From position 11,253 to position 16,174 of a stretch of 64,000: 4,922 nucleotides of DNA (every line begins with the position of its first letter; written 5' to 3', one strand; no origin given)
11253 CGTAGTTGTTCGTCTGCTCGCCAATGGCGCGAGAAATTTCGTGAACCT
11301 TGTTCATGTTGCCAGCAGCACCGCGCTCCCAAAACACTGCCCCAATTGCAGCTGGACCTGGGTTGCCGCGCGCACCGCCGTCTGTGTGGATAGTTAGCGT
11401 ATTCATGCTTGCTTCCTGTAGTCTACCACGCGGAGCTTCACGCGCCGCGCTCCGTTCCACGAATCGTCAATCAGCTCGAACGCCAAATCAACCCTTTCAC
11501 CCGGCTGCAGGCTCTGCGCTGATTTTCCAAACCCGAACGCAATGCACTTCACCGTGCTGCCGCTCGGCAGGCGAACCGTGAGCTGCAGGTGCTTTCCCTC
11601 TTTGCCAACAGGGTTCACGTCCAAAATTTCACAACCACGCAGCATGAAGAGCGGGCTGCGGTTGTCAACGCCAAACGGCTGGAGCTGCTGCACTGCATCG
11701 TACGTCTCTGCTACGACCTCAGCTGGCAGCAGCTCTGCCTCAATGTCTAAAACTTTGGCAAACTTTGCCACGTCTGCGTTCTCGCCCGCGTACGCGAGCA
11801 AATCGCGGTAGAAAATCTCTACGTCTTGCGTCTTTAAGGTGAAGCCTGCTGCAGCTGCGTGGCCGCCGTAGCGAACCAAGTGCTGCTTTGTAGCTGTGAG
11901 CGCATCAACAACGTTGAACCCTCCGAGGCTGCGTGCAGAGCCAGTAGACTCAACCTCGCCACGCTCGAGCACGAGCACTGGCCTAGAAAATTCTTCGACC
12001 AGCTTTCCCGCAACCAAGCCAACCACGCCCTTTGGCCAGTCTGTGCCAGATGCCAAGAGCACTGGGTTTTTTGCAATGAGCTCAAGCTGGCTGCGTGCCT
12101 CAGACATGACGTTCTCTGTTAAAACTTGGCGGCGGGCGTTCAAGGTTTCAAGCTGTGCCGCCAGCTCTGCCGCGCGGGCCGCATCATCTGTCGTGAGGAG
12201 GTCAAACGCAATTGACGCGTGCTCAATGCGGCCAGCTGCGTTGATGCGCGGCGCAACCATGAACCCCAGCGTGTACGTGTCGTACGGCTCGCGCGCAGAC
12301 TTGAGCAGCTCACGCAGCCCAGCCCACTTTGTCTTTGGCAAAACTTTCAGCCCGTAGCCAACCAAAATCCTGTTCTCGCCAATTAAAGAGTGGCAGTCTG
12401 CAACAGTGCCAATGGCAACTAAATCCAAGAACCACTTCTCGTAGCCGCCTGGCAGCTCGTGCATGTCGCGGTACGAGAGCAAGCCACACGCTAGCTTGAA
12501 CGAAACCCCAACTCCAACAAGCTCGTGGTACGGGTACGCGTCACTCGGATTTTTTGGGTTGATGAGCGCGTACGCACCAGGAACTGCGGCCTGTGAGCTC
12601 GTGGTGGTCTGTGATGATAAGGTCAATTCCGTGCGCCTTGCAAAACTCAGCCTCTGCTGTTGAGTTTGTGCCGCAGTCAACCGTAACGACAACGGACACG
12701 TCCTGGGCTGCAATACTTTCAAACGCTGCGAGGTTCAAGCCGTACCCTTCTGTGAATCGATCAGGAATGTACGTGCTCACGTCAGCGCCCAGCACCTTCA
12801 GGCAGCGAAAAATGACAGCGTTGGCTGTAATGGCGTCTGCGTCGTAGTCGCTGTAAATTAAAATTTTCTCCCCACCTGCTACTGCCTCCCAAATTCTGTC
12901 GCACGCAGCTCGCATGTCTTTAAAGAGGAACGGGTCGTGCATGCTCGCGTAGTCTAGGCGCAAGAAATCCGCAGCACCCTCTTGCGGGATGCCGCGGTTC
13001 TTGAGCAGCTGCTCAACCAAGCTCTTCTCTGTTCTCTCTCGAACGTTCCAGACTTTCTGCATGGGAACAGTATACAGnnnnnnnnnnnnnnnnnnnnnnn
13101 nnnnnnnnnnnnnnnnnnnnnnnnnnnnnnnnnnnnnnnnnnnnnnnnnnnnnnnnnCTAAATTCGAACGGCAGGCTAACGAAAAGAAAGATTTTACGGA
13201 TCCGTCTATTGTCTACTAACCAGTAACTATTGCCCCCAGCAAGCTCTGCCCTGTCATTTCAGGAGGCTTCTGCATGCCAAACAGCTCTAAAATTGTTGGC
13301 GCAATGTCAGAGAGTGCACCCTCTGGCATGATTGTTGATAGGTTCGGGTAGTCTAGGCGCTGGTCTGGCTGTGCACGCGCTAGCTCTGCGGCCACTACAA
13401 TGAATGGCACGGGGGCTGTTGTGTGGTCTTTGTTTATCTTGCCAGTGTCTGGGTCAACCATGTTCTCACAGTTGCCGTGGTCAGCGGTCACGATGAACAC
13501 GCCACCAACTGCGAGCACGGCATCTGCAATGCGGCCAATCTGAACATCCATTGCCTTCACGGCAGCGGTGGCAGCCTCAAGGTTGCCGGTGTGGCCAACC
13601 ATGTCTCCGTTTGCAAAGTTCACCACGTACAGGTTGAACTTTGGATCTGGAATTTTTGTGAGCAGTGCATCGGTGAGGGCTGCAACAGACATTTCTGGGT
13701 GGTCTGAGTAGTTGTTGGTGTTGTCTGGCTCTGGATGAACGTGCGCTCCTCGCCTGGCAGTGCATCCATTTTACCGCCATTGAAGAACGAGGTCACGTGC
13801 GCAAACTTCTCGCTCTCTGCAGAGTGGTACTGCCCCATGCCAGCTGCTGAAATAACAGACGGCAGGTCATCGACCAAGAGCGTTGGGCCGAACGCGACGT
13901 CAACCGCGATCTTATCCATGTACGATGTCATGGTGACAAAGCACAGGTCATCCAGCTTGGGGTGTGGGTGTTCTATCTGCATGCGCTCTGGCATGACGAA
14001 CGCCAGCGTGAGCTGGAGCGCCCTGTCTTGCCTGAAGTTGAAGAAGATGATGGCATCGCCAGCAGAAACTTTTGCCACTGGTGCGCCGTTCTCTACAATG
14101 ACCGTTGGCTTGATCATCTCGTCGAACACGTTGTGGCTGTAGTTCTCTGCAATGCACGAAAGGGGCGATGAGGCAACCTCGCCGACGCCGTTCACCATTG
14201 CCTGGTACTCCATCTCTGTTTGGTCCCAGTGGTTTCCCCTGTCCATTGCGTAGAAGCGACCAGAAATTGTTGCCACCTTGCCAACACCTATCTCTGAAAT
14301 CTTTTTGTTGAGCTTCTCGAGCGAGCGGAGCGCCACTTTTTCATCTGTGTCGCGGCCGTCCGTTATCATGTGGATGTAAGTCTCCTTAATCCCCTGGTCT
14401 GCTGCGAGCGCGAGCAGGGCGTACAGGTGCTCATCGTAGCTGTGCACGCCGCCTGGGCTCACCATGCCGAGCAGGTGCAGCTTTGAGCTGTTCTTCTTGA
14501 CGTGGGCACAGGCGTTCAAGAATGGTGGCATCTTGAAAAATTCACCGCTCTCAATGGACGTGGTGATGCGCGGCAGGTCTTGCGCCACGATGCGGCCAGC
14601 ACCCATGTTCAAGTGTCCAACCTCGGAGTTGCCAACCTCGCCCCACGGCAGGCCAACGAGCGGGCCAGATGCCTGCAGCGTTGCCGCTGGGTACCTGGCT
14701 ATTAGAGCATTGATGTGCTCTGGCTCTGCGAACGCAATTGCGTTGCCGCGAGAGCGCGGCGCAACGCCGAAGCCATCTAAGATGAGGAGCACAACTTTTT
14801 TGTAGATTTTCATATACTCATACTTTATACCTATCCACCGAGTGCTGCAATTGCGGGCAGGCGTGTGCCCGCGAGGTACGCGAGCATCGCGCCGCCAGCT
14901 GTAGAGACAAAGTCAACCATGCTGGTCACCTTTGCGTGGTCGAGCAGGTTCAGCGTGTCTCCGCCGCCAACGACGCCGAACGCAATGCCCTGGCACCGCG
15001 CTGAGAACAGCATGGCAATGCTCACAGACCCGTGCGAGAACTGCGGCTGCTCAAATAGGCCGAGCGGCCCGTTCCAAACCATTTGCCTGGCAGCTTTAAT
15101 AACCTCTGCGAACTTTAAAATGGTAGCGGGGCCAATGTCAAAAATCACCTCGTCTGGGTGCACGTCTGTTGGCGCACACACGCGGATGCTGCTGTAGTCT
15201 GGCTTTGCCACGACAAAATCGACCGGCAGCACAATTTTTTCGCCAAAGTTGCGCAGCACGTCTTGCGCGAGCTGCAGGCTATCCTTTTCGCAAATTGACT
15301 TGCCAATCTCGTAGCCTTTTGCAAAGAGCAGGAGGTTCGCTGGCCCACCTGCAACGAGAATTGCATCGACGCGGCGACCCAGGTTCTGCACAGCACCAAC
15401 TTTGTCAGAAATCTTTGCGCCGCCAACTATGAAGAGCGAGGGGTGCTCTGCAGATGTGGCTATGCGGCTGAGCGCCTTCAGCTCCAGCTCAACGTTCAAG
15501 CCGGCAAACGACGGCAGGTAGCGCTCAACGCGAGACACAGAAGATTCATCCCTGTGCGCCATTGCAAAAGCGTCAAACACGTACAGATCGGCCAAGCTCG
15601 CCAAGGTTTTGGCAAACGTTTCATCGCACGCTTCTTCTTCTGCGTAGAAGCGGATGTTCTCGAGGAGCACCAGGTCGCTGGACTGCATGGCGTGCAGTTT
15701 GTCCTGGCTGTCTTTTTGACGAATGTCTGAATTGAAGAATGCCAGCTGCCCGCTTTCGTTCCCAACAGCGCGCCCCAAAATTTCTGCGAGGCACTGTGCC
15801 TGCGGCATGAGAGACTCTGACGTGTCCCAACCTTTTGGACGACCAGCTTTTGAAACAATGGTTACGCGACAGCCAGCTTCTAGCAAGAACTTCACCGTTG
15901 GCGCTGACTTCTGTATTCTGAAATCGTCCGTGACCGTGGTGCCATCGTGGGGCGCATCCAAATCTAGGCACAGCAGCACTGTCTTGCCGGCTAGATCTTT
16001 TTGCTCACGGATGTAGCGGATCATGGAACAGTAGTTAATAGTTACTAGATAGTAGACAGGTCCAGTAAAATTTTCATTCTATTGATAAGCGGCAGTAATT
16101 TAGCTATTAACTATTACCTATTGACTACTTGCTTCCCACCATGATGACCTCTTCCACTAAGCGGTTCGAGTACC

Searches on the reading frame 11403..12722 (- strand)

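Call 53: search_protein_families(library=pfam, max_evalue=0.001, proteins=[window:11403-12722:-])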
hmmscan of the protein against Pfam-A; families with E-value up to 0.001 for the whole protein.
window:11403-12722:- (439 aa): 2 families
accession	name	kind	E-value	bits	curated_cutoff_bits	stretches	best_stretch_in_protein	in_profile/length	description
PF17768.7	RecJ_OB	-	2.6e-25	89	27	1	327-434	1-107/107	RecJ OB domain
PF02272.25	DHHA1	-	9.6e-10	39.3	25.9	1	220-304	3-92/102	DHHA1 domain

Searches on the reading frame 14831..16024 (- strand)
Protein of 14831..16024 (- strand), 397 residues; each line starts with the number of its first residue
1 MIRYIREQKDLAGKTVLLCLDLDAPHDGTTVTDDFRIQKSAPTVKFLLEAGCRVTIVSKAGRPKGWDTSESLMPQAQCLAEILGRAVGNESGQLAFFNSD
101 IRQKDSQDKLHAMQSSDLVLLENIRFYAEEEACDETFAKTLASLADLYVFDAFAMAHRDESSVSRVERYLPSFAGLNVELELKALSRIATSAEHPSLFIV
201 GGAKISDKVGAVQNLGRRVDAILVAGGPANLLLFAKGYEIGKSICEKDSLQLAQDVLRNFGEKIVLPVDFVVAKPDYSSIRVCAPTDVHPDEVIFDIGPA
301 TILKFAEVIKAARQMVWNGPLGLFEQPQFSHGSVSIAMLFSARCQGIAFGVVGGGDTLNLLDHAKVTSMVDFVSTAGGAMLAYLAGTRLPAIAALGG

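Call 22: search_protein_families(library=ncbifam, max_evalue=0.001, proteins=[window:14831-16024:-])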
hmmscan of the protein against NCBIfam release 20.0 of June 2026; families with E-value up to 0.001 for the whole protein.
window:14831-16024:- (397 aa): 1 family
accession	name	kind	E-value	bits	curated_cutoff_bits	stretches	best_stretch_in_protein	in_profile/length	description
NF010569.0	PRK13962.1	equivalog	9.2e-101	338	883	1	3-395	4-391/645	bifunctional phosphoglycerate kinase/triosephosphate isomerase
